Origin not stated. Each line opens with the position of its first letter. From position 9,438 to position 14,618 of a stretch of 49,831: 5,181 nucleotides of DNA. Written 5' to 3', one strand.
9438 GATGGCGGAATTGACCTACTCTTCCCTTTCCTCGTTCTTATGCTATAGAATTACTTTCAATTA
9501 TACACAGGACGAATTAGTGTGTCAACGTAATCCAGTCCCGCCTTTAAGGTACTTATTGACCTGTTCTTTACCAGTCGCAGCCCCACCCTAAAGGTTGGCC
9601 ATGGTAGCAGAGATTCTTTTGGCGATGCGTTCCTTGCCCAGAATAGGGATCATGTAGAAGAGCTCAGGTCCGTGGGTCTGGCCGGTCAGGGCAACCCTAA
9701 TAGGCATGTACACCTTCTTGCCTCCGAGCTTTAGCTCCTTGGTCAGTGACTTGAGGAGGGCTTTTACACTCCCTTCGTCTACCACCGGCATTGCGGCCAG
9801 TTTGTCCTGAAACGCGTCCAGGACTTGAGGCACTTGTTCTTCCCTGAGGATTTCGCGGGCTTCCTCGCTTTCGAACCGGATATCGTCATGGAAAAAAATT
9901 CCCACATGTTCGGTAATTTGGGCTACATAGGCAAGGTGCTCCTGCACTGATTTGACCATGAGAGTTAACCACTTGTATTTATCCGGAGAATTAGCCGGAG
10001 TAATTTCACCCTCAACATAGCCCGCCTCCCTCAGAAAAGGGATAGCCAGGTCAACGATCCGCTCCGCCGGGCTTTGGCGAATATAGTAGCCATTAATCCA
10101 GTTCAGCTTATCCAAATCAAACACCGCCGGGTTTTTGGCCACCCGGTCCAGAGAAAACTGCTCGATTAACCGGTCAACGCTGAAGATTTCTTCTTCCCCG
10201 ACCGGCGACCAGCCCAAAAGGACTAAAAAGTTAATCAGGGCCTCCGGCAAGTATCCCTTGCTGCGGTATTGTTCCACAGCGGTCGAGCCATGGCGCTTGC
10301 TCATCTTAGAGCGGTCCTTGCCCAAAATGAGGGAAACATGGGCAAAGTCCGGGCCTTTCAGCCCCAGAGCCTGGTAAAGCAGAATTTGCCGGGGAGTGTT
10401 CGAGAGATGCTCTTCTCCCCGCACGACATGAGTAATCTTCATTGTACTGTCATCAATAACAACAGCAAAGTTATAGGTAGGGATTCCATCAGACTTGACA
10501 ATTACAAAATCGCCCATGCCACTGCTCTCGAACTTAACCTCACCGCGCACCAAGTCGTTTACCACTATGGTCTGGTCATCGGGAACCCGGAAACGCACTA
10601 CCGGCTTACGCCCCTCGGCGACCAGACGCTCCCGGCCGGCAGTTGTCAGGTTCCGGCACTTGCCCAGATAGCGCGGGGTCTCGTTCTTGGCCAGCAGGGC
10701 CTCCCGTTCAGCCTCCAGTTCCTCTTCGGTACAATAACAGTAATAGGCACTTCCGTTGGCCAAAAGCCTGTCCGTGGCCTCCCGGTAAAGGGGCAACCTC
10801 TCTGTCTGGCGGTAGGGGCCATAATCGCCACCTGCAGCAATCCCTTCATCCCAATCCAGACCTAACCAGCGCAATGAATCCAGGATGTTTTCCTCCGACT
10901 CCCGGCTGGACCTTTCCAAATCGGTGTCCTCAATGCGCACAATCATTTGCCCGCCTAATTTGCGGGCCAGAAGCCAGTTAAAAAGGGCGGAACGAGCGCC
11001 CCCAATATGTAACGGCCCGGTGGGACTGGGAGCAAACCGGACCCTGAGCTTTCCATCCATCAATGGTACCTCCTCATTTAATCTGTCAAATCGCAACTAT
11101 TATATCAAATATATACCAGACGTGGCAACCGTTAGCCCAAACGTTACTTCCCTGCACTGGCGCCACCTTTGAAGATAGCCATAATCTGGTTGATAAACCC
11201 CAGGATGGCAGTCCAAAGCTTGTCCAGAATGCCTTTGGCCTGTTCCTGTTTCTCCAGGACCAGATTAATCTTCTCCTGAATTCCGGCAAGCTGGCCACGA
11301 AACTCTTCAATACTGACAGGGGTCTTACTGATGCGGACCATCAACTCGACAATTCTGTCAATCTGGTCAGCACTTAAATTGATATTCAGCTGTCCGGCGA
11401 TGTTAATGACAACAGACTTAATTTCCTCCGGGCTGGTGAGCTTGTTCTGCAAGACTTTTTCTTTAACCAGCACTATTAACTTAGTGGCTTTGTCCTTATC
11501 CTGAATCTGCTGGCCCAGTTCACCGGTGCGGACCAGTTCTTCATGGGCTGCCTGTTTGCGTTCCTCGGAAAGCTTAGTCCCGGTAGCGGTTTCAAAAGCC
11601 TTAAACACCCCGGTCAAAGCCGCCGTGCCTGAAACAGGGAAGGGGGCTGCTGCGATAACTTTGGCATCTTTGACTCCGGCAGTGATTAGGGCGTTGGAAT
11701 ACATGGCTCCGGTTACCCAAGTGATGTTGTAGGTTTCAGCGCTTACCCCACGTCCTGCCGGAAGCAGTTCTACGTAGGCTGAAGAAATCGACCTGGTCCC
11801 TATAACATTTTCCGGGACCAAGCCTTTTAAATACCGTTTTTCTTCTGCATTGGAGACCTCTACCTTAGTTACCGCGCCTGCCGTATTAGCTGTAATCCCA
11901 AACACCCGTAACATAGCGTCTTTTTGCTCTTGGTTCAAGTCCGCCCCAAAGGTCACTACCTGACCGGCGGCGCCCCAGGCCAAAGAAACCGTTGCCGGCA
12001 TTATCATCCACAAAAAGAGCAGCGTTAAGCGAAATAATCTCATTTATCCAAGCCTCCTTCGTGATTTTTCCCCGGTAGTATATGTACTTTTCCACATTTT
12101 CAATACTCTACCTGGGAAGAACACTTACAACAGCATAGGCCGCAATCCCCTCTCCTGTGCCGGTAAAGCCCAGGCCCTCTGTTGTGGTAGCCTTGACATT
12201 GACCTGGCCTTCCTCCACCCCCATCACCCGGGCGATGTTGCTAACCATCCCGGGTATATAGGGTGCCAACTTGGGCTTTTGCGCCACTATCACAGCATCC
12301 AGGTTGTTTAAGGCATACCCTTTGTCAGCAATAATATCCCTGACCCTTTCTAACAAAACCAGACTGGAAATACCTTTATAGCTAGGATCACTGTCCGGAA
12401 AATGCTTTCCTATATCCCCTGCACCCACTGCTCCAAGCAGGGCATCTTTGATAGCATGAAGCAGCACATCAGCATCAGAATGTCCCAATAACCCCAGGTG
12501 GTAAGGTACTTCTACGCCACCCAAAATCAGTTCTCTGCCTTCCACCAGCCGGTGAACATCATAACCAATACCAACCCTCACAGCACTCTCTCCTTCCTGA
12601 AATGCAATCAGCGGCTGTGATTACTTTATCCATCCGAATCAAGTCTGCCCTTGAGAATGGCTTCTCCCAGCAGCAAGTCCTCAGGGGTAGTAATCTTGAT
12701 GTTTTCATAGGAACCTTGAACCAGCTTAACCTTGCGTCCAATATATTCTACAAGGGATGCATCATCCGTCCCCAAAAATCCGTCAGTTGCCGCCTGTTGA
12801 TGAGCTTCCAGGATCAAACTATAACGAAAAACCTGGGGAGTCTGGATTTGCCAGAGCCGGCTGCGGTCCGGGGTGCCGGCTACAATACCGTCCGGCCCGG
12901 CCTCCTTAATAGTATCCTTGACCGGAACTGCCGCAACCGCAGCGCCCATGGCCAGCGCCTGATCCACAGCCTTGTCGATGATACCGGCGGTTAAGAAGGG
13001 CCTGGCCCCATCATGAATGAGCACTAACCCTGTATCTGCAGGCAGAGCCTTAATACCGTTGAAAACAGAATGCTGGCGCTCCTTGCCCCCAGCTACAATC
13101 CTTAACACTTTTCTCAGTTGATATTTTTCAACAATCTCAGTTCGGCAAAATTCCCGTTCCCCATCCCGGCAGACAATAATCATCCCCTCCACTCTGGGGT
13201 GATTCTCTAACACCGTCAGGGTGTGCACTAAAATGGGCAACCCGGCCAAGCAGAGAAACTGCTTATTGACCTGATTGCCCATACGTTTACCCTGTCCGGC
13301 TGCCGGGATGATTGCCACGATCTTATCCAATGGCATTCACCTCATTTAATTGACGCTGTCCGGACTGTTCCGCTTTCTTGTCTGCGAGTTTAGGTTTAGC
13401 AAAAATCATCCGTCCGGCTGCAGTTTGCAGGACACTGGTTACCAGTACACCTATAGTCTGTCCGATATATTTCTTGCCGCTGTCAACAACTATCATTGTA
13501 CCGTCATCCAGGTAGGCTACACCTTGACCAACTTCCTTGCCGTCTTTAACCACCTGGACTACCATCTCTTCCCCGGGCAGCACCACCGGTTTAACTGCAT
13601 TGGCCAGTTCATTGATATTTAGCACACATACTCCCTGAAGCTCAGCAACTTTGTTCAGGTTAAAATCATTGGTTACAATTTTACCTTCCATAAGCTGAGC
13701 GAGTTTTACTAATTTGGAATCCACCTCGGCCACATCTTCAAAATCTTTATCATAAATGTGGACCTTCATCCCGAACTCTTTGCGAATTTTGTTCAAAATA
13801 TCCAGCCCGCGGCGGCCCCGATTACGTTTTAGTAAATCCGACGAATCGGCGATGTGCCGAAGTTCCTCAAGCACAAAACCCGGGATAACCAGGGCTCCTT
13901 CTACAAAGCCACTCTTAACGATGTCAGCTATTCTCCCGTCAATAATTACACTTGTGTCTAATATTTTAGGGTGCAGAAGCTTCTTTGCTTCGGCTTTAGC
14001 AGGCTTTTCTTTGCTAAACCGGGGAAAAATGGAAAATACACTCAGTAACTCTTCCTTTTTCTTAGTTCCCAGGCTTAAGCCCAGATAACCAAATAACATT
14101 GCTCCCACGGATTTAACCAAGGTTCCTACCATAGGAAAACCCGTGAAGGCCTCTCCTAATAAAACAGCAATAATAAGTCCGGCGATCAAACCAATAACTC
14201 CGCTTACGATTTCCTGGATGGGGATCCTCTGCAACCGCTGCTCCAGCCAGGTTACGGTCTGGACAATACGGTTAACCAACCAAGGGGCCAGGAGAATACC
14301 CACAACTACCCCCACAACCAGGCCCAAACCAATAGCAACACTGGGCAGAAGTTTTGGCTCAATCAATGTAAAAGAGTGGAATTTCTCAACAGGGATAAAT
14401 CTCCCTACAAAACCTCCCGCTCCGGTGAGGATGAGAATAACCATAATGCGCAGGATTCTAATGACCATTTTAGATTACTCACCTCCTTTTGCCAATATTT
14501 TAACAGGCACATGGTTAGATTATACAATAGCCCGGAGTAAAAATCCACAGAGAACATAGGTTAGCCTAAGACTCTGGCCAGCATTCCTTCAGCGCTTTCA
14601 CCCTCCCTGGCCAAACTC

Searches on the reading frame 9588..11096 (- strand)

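Call 57: search_protein_families(library=pfam, proteins=[window:9588-11096:-], max_evalue=0.00001)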
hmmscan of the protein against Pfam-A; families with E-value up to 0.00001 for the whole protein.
window:9588-11096:- (502 aa): 2 families
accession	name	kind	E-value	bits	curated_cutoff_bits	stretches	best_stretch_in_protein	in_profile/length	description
PF00749.27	tRNA-synt_1c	-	3.3e-111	371.6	23.4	1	16-333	1-314/314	tRNA synthetases class I (E and Q), catalytic domain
PF19269.4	Anticodon_2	-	1.7e-28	100.2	23.6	1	348-497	3-139/141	Anticodon binding domain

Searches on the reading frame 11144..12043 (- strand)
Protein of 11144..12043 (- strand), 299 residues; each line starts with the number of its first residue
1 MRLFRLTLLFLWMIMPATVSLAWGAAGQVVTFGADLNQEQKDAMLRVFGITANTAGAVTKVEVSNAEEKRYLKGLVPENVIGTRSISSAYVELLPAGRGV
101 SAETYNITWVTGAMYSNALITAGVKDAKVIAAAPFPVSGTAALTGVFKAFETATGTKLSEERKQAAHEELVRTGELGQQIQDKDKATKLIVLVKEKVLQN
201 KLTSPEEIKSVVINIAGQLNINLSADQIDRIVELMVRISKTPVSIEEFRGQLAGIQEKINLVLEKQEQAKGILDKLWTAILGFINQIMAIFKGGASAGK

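Call 57: search_protein_families(library=pfam, proteins=[window:11144-12043:-], max_evalue=0.00001)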
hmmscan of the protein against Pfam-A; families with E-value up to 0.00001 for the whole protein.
window:11144-12043:- (299 aa): 1 family
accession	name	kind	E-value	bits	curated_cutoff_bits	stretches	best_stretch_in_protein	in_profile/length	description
PF06207.16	DUF1002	-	9.7e-76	254.7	26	1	33-253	2-218/220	Protein of unknown function (DUF1002)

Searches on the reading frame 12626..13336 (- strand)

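Call 57: search_protein_families(library=pfam, proteins=[window:12626-13336:-], max_evalue=0.00001)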
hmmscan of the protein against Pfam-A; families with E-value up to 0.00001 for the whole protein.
window:12626-13336:- (236 aa): 2 families
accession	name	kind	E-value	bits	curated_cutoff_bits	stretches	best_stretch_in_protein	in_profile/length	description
PF01128.25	IspD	-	8.3e-76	255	27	1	6-229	1-220/221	2-C-methyl-D-erythritol 4-phosphate cytidylyltransferase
PF12804.13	NTP_transf_3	-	5.1e-12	46.7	27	1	8-142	1-126/160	MobA-like NTP transferase domain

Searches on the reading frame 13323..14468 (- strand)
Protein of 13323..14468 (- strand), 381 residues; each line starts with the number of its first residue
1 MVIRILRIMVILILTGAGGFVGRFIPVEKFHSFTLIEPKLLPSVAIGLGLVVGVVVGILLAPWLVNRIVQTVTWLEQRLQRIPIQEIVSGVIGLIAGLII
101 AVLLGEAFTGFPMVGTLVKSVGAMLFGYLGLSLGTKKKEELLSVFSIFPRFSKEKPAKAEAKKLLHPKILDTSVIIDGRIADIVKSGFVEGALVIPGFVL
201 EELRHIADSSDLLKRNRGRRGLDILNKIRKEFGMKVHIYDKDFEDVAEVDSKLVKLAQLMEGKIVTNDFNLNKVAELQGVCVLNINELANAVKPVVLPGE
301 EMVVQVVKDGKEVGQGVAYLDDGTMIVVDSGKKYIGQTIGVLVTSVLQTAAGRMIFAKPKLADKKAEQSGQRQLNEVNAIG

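Call 57: search_protein_families(library=pfam, proteins=[window:13323-14468:-], max_evalue=0.00001)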
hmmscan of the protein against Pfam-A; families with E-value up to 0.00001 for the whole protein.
window:13323-14468:- (381 aa): 1 family
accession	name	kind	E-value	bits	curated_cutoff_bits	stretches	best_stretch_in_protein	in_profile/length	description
PF01850.27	PIN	-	1.9e-06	28.9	23.6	1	169-276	2-119/120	PIN domain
